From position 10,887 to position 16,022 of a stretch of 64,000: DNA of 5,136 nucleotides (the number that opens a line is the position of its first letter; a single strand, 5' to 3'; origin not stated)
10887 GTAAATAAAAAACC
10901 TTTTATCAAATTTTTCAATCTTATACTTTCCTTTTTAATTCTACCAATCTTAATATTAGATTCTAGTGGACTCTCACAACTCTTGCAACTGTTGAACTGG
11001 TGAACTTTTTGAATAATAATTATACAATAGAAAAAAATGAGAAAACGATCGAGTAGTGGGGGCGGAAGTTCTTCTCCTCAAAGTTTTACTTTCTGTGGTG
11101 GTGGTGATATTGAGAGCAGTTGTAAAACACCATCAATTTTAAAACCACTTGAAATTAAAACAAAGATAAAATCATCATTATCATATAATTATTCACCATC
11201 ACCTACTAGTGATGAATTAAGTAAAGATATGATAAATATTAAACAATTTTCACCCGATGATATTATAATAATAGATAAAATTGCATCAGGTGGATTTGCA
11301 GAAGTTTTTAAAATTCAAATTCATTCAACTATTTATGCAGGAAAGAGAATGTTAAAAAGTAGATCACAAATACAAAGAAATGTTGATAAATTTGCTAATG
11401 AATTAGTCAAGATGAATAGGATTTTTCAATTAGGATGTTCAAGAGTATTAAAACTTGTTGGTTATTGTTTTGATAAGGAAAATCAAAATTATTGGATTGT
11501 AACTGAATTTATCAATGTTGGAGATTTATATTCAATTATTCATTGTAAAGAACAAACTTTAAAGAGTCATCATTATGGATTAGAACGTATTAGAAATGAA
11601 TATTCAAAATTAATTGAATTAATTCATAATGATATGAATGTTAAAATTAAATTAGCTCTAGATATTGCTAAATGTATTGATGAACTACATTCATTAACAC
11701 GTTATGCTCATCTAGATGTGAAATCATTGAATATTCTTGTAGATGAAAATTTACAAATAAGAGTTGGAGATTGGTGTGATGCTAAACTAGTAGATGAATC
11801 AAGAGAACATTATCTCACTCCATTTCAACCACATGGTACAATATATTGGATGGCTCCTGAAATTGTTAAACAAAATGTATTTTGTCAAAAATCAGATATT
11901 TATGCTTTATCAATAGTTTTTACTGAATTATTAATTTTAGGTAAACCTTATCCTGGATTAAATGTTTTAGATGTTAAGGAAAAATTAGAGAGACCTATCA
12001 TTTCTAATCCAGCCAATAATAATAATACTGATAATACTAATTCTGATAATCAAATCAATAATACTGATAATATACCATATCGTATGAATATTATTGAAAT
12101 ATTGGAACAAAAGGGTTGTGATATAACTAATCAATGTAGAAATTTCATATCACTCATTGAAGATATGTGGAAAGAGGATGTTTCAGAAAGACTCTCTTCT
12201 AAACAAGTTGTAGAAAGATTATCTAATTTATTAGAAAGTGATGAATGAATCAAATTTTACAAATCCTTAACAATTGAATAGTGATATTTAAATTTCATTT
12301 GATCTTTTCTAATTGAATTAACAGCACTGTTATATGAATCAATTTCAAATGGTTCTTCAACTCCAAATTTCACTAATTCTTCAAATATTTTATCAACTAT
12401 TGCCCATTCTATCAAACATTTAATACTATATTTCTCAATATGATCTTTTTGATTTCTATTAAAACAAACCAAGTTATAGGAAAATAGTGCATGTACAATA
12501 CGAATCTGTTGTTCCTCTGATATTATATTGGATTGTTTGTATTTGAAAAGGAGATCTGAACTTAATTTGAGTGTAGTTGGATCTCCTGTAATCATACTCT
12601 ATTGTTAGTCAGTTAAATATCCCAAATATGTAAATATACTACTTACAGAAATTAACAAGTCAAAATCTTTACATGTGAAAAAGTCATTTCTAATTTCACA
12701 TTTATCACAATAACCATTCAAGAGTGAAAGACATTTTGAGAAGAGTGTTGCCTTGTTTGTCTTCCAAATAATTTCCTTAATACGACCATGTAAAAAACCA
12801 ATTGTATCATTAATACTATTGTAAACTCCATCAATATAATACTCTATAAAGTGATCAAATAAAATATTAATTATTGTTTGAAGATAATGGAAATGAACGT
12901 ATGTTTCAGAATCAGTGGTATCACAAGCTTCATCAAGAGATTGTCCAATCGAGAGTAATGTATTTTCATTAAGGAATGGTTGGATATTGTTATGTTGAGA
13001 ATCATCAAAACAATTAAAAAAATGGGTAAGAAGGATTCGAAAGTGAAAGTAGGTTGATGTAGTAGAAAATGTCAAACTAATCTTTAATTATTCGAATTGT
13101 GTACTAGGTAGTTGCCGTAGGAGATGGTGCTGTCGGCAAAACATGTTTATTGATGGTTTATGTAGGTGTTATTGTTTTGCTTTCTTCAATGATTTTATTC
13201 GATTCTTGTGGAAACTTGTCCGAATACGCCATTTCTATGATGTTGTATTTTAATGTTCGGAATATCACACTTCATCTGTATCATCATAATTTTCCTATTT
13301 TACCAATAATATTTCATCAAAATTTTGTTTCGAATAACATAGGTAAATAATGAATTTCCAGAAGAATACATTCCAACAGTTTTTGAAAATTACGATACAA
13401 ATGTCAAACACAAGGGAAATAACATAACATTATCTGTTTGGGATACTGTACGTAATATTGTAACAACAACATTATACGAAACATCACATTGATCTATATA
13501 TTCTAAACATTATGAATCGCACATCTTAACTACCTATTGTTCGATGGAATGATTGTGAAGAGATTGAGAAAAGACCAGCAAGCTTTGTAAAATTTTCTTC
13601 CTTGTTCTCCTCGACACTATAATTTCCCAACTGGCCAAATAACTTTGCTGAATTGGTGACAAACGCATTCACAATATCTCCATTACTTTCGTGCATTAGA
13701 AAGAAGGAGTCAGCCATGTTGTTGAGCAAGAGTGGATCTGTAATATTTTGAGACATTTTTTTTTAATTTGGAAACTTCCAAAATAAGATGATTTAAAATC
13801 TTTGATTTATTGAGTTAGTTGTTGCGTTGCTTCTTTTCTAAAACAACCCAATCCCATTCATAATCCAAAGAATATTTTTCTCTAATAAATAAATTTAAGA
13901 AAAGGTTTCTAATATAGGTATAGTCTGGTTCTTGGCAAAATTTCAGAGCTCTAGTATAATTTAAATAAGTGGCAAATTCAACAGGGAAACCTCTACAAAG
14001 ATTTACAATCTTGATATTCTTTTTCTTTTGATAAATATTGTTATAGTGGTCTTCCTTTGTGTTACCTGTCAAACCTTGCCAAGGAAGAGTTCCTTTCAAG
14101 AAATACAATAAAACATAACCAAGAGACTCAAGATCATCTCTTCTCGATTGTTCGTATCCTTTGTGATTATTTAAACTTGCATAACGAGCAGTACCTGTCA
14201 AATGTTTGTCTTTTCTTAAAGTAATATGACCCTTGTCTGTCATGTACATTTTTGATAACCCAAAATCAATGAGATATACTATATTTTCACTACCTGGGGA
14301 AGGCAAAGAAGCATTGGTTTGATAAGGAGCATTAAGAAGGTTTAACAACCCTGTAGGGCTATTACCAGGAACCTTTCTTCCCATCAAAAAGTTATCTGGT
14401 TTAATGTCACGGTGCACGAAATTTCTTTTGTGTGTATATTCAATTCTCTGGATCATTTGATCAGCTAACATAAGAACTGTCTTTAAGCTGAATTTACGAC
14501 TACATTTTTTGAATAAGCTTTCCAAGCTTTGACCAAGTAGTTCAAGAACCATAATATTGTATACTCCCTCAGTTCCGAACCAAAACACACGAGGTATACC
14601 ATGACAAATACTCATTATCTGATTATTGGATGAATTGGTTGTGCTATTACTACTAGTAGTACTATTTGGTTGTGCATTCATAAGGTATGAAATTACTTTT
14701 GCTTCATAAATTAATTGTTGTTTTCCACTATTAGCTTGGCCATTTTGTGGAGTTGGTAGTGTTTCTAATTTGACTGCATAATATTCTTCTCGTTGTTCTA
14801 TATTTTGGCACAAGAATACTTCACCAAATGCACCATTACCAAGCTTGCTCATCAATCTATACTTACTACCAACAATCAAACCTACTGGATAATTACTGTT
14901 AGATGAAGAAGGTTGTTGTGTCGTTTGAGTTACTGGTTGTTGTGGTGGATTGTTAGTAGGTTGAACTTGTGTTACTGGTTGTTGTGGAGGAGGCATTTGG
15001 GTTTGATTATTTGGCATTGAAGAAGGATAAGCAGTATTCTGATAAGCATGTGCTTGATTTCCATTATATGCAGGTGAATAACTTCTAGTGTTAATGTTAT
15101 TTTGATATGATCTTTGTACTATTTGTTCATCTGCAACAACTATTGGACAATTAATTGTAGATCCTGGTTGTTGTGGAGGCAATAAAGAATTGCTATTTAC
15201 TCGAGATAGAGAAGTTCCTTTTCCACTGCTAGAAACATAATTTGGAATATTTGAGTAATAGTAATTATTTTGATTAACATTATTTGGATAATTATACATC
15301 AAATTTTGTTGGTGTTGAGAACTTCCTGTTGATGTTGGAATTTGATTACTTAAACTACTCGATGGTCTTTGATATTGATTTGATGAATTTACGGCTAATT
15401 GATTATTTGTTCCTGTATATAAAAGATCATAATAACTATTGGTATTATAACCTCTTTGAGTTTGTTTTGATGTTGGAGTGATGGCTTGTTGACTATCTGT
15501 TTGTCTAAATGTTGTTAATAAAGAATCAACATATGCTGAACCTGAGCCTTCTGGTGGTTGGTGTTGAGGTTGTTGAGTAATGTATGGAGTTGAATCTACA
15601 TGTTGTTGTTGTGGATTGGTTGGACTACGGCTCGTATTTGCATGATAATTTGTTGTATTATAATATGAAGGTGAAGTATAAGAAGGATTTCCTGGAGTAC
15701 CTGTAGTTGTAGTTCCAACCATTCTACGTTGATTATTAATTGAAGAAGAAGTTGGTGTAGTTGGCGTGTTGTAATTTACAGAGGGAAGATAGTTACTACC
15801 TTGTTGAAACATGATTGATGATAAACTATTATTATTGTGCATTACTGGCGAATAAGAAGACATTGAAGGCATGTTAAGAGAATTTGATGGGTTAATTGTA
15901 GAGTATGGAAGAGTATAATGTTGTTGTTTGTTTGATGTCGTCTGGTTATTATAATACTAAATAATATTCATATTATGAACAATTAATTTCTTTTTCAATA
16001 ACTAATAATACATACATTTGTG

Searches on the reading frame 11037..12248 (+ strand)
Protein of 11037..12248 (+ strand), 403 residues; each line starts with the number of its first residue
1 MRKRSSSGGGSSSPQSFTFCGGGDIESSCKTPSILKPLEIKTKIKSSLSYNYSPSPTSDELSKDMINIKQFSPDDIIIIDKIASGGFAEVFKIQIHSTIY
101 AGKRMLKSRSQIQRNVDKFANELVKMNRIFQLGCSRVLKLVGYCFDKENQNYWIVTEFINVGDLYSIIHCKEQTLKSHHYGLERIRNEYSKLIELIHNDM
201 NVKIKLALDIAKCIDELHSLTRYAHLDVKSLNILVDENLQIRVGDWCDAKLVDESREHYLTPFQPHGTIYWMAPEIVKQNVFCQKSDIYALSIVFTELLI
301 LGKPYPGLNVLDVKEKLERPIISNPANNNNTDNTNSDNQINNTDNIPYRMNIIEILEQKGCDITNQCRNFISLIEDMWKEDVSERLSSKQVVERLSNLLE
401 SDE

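Call 8: search_protein_families(library=pfam, proteins=[window:11037-12248:+], max_evalue=0.001)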
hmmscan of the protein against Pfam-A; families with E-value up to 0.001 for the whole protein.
window:11037-12248:+ (403 aa): 2 families
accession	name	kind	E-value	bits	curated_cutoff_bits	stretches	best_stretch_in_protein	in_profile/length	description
PF00069.31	Pkinase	-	6.3e-30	104.9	31.7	1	79-393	4-259/263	Protein kinase domain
PF07714.23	PK_Tyr_Ser-Thr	-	1.2e-29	103.9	23.1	1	78-319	3-219/258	Protein tyrosine and serine/threonine kinase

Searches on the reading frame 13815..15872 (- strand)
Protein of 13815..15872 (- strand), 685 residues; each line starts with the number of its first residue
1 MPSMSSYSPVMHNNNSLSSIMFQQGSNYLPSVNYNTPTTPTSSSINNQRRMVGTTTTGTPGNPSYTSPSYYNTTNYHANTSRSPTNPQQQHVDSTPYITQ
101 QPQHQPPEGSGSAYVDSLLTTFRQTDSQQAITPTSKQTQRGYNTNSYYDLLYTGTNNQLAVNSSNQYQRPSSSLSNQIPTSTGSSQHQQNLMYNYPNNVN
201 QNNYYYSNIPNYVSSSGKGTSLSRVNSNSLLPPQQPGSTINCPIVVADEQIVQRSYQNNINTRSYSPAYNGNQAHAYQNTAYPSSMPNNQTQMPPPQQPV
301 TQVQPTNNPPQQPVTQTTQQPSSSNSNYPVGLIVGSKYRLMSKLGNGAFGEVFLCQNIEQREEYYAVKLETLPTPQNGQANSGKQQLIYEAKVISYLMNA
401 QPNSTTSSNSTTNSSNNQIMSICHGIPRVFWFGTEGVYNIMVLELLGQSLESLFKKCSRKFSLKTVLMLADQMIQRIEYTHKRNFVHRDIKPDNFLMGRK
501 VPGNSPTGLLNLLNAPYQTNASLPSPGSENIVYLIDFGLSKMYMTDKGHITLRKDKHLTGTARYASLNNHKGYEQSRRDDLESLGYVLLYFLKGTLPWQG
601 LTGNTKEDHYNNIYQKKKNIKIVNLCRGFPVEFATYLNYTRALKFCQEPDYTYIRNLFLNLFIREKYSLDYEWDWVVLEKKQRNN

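Call 8: search_protein_families(library=pfam, proteins=[window:13815-15872:-], max_evalue=0.001)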
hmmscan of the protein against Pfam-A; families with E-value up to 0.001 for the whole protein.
window:13815-15872:- (685 aa): 3 families
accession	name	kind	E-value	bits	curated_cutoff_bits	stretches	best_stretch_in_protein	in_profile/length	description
PF00069.31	Pkinase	-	1.1e-20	74.6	31.7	1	338-620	1-217/263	Protein kinase domain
PF07714.23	PK_Tyr_Ser-Thr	-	1e-12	48.4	23.1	1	340-616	3-223/258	Protein tyrosine and serine/threonine kinase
PF17667.7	Pkinase_fungal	-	1.2e-05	24.7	24.1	1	469-591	292-386/387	Fungal protein kinase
